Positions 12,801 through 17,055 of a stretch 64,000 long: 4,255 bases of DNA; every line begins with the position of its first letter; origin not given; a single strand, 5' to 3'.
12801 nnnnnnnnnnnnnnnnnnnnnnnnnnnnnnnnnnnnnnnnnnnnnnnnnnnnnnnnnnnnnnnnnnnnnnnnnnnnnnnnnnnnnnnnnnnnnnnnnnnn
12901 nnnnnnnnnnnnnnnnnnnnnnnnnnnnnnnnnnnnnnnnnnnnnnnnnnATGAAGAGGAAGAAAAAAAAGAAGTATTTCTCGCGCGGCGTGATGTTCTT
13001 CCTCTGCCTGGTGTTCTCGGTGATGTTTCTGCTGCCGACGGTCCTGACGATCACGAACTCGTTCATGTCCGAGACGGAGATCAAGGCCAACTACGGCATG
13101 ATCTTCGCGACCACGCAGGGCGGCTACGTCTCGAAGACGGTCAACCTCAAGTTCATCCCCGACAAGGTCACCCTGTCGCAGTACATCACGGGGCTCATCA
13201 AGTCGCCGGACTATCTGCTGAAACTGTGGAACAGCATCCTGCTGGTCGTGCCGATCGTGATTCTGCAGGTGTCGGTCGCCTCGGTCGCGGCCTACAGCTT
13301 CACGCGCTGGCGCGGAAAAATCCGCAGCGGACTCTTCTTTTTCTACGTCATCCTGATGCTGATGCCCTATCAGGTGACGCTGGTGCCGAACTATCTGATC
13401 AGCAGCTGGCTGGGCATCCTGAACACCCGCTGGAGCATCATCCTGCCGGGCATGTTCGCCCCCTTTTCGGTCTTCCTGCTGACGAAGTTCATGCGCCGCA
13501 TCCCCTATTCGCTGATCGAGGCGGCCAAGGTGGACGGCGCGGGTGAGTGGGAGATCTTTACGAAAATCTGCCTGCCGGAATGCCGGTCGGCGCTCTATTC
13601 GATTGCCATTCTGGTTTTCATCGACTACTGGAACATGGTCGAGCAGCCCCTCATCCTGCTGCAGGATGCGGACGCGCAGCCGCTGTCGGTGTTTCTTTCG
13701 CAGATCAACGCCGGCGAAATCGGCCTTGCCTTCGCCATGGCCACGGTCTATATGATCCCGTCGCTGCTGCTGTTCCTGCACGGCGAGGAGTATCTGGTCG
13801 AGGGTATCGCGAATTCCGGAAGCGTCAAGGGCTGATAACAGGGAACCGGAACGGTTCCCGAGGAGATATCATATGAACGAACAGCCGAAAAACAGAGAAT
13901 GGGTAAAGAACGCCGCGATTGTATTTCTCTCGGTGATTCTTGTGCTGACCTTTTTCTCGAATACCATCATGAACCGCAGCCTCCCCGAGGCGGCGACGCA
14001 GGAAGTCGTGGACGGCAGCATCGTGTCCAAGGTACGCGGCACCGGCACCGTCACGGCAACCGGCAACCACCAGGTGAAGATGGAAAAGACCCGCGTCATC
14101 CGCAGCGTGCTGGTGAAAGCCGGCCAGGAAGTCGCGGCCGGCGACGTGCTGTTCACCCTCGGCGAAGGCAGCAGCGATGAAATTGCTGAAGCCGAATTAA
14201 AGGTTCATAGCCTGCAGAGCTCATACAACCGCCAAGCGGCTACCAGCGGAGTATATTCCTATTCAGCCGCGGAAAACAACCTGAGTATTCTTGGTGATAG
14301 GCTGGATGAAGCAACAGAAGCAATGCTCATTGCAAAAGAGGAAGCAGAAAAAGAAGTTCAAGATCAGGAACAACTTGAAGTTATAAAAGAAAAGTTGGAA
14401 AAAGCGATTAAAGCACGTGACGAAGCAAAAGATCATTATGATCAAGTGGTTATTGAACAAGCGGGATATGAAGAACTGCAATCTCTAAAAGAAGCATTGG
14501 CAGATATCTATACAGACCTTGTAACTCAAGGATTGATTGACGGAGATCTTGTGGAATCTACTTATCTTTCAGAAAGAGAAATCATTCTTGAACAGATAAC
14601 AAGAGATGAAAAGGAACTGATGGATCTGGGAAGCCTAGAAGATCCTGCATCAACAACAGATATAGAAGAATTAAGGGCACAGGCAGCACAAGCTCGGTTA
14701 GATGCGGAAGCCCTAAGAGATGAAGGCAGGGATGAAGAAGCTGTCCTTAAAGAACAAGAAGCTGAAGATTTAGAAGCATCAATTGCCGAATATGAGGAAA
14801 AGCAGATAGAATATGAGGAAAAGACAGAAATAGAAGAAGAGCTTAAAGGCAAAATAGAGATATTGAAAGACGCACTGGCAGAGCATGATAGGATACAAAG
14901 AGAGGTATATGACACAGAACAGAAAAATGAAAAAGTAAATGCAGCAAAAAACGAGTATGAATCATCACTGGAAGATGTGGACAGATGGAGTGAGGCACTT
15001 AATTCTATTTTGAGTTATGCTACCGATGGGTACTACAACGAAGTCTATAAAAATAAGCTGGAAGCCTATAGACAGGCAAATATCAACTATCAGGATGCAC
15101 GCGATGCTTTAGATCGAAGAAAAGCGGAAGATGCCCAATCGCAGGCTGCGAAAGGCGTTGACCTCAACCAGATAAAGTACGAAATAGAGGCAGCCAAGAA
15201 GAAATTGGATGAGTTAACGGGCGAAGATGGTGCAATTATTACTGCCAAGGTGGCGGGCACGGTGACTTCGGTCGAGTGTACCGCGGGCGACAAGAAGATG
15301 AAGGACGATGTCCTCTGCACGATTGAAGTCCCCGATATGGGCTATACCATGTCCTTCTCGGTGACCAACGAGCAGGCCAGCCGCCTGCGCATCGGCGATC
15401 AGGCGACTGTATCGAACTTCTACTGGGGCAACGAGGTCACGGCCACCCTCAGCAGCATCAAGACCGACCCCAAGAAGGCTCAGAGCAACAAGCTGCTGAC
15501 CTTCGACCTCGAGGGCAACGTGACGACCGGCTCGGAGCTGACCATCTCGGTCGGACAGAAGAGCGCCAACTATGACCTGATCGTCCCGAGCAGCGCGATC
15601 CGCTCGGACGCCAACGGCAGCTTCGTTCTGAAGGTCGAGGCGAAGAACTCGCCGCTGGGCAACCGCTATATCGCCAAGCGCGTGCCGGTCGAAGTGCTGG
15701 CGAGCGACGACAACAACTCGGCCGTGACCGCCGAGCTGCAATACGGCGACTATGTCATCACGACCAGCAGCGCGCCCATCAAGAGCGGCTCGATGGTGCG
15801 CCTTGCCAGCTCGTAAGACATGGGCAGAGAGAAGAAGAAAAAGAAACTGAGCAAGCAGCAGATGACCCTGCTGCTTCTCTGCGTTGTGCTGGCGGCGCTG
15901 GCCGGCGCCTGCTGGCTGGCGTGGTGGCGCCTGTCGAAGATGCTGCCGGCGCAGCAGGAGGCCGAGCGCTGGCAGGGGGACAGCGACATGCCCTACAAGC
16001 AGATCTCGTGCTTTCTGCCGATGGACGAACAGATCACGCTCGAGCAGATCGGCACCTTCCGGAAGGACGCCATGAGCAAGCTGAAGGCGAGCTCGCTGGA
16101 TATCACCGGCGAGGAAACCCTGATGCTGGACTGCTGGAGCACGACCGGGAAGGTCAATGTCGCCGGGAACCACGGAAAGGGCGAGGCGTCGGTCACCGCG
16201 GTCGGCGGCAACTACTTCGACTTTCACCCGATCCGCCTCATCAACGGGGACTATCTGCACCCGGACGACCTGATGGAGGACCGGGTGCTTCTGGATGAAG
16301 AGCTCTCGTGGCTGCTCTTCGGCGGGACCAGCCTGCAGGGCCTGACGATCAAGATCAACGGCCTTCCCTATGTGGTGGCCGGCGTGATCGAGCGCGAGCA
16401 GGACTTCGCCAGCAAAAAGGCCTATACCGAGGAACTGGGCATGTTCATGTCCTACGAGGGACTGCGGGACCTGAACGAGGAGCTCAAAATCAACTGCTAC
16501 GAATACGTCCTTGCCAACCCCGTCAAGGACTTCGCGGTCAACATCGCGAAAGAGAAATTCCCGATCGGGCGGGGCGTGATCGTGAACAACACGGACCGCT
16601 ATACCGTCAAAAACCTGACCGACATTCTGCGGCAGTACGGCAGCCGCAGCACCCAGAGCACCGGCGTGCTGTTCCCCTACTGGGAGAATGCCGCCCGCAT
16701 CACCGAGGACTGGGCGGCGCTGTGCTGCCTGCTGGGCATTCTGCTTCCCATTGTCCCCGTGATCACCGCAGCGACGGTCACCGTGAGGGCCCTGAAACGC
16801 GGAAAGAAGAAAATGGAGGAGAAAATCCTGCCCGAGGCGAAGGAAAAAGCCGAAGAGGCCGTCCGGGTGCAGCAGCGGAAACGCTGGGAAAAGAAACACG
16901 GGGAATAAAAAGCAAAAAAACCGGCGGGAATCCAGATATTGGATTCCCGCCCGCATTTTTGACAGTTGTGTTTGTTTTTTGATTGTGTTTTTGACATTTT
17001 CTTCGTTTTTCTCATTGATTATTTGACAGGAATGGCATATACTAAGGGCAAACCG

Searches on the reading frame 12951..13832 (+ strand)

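Call 49: search_protein_families(library=pfam, proteins=[window:12951-13832:+], max_evalue=0.00001)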
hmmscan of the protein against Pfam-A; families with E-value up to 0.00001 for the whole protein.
window:12951-13832:+ (294 aa): 1 family
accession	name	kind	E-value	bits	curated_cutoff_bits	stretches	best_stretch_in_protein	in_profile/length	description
PF00528.27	BPD_transp_1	-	4.7e-14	53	26.4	1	108-275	3-171/184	Binding-protein-dependent transport system inner membrane component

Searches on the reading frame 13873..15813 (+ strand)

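Call 49: search_protein_families(library=pfam, proteins=[window:13873-15813:+], max_evalue=0.00001)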
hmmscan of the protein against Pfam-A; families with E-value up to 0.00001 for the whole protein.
window:13873-15813:+ (647 aa): 2 families
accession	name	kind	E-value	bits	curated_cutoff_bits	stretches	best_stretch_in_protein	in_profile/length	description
PF13437.12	HlyD_3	-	5.8e-08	33.9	22.2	0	456-550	2-97/106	HlyD family secretion protein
PF13533.13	Biotin_lipoyl_2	-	2.7e-07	30.7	29.8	0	76-96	11-31/32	Biotin-lipoyl like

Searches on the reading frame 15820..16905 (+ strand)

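Call 49: search_protein_families(library=pfam, proteins=[window:15820-16905:+], max_evalue=0.00001)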
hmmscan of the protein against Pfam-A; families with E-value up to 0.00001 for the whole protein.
window:15820-16905:+ (362 aa): 1 family
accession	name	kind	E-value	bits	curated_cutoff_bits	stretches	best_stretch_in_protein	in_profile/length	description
PF12704.14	MacB_PCD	-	6.2e-08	33.6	27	1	113-195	79-159/207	MacB-like periplasmic core domain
